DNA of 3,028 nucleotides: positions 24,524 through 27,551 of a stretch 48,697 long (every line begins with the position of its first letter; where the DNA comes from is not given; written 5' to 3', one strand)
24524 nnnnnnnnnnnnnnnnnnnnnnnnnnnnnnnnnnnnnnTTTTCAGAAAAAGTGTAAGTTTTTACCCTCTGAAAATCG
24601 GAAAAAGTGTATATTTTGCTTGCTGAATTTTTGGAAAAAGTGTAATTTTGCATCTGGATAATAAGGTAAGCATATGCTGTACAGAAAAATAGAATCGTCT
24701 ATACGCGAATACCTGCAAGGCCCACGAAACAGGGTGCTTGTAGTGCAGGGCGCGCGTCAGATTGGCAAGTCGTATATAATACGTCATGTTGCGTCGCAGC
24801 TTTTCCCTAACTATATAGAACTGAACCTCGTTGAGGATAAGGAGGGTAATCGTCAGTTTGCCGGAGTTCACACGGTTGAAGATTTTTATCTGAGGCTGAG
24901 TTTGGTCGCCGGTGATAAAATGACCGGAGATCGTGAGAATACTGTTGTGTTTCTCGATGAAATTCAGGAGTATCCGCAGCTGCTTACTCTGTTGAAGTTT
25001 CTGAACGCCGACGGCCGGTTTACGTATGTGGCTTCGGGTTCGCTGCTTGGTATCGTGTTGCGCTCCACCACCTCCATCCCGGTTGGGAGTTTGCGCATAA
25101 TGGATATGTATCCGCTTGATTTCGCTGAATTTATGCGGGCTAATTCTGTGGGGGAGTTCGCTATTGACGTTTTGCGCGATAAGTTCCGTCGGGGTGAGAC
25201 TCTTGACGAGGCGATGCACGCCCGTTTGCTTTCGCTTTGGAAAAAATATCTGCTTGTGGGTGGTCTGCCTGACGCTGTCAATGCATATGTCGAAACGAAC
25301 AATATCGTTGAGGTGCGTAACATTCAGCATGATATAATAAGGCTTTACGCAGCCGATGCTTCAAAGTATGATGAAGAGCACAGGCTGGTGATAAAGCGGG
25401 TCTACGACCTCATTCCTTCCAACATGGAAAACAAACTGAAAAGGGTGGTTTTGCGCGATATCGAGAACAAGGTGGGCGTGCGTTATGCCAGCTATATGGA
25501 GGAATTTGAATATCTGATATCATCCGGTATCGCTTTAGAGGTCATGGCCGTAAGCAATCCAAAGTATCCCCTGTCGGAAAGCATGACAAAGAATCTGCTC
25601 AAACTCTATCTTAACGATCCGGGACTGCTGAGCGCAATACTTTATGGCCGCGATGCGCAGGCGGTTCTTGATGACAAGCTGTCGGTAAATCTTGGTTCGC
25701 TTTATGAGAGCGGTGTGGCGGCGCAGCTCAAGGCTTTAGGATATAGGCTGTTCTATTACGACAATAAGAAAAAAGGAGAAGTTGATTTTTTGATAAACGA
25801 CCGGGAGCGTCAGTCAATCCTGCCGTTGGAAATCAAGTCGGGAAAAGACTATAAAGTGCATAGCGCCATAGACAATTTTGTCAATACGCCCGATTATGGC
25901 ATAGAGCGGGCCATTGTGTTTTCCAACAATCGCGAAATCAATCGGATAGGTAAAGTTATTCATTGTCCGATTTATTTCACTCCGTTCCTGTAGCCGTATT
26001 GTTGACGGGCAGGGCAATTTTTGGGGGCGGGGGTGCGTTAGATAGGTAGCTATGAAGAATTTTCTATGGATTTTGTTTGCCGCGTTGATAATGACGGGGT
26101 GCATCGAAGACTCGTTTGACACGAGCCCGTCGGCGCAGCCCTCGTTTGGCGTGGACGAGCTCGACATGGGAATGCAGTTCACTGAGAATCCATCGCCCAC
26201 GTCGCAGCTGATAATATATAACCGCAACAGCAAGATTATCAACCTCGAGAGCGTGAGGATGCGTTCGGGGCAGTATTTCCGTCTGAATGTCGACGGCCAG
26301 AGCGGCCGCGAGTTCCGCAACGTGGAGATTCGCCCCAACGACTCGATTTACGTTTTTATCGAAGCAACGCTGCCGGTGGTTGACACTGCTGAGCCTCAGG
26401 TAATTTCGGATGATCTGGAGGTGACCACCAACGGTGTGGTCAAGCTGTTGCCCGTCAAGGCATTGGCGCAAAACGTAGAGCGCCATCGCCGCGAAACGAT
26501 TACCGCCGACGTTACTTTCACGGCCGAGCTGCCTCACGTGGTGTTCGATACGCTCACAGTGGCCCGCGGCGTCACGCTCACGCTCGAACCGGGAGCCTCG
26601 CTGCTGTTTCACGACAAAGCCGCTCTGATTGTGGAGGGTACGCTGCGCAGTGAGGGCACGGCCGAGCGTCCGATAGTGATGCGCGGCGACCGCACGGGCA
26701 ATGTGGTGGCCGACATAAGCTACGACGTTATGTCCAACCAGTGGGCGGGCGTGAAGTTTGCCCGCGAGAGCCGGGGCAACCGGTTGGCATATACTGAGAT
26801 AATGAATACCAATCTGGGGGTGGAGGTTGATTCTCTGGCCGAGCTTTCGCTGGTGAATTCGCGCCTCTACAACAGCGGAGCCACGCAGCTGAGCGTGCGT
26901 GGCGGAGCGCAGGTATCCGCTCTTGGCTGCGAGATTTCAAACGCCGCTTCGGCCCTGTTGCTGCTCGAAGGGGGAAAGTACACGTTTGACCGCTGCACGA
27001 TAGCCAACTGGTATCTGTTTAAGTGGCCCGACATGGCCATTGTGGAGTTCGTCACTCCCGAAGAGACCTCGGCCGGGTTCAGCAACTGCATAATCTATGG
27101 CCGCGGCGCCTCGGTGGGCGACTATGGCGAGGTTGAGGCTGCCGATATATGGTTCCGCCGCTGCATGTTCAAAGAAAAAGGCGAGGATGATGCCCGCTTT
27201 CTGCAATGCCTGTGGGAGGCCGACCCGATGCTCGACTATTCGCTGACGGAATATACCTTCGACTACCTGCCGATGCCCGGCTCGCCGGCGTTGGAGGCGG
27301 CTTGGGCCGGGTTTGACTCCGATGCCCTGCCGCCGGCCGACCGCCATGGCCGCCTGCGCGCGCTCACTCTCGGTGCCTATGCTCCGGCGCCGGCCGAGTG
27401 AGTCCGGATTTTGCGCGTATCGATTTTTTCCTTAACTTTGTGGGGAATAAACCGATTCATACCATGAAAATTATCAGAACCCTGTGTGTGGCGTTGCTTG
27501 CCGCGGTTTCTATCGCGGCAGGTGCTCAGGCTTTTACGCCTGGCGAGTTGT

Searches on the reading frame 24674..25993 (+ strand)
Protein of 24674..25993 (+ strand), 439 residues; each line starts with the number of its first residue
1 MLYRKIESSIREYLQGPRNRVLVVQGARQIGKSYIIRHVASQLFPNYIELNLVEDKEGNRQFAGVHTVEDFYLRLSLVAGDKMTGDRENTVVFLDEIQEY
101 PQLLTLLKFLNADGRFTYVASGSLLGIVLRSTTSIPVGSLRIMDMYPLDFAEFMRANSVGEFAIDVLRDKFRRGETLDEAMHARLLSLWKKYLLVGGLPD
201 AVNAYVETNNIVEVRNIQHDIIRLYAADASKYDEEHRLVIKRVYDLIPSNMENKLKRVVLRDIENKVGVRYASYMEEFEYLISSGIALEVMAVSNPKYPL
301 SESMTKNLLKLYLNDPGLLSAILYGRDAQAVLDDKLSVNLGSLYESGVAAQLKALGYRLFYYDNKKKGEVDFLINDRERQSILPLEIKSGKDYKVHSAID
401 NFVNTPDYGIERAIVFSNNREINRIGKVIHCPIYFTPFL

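Call 77: search_protein_families(library=pfam, proteins=[window:24674-25993:+], max_evalue=0.0001)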
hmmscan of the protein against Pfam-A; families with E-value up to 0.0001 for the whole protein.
window:24674-25993:+ (439 aa): 2 families
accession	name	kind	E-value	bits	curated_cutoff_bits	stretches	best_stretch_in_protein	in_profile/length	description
PF13173.12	AAA_14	-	4.5e-23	82.1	27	1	19-154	2-129/129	AAA domain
PF13635.12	DUF4143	-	1.3e-21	77.5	28.1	1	228-390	3-160/160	Domain of unknown function (DUF4143)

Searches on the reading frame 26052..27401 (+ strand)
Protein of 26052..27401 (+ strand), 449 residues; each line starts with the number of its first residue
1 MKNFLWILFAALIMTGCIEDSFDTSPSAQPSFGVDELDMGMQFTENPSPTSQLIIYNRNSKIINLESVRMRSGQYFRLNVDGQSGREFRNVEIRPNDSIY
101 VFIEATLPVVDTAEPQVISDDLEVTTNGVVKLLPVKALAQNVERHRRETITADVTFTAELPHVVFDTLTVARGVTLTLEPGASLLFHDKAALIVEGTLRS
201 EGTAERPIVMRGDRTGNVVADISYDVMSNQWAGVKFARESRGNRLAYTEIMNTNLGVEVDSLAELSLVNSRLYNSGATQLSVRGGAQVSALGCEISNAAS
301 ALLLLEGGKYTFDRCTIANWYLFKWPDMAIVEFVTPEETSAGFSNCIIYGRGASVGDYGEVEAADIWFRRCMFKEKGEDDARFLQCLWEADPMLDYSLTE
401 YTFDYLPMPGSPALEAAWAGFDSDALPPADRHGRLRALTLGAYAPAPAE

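Call 77: search_protein_families(library=pfam, proteins=[window:26052-27401:+], max_evalue=0.0001)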
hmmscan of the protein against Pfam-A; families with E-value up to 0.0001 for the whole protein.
window:26052-27401:+ (449 aa): 1 family
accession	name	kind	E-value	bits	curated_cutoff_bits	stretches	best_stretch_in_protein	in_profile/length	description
PF13229.12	Beta_helix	-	2.2e-06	27.8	25.9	1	226-351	18-137/158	Right handed beta helix region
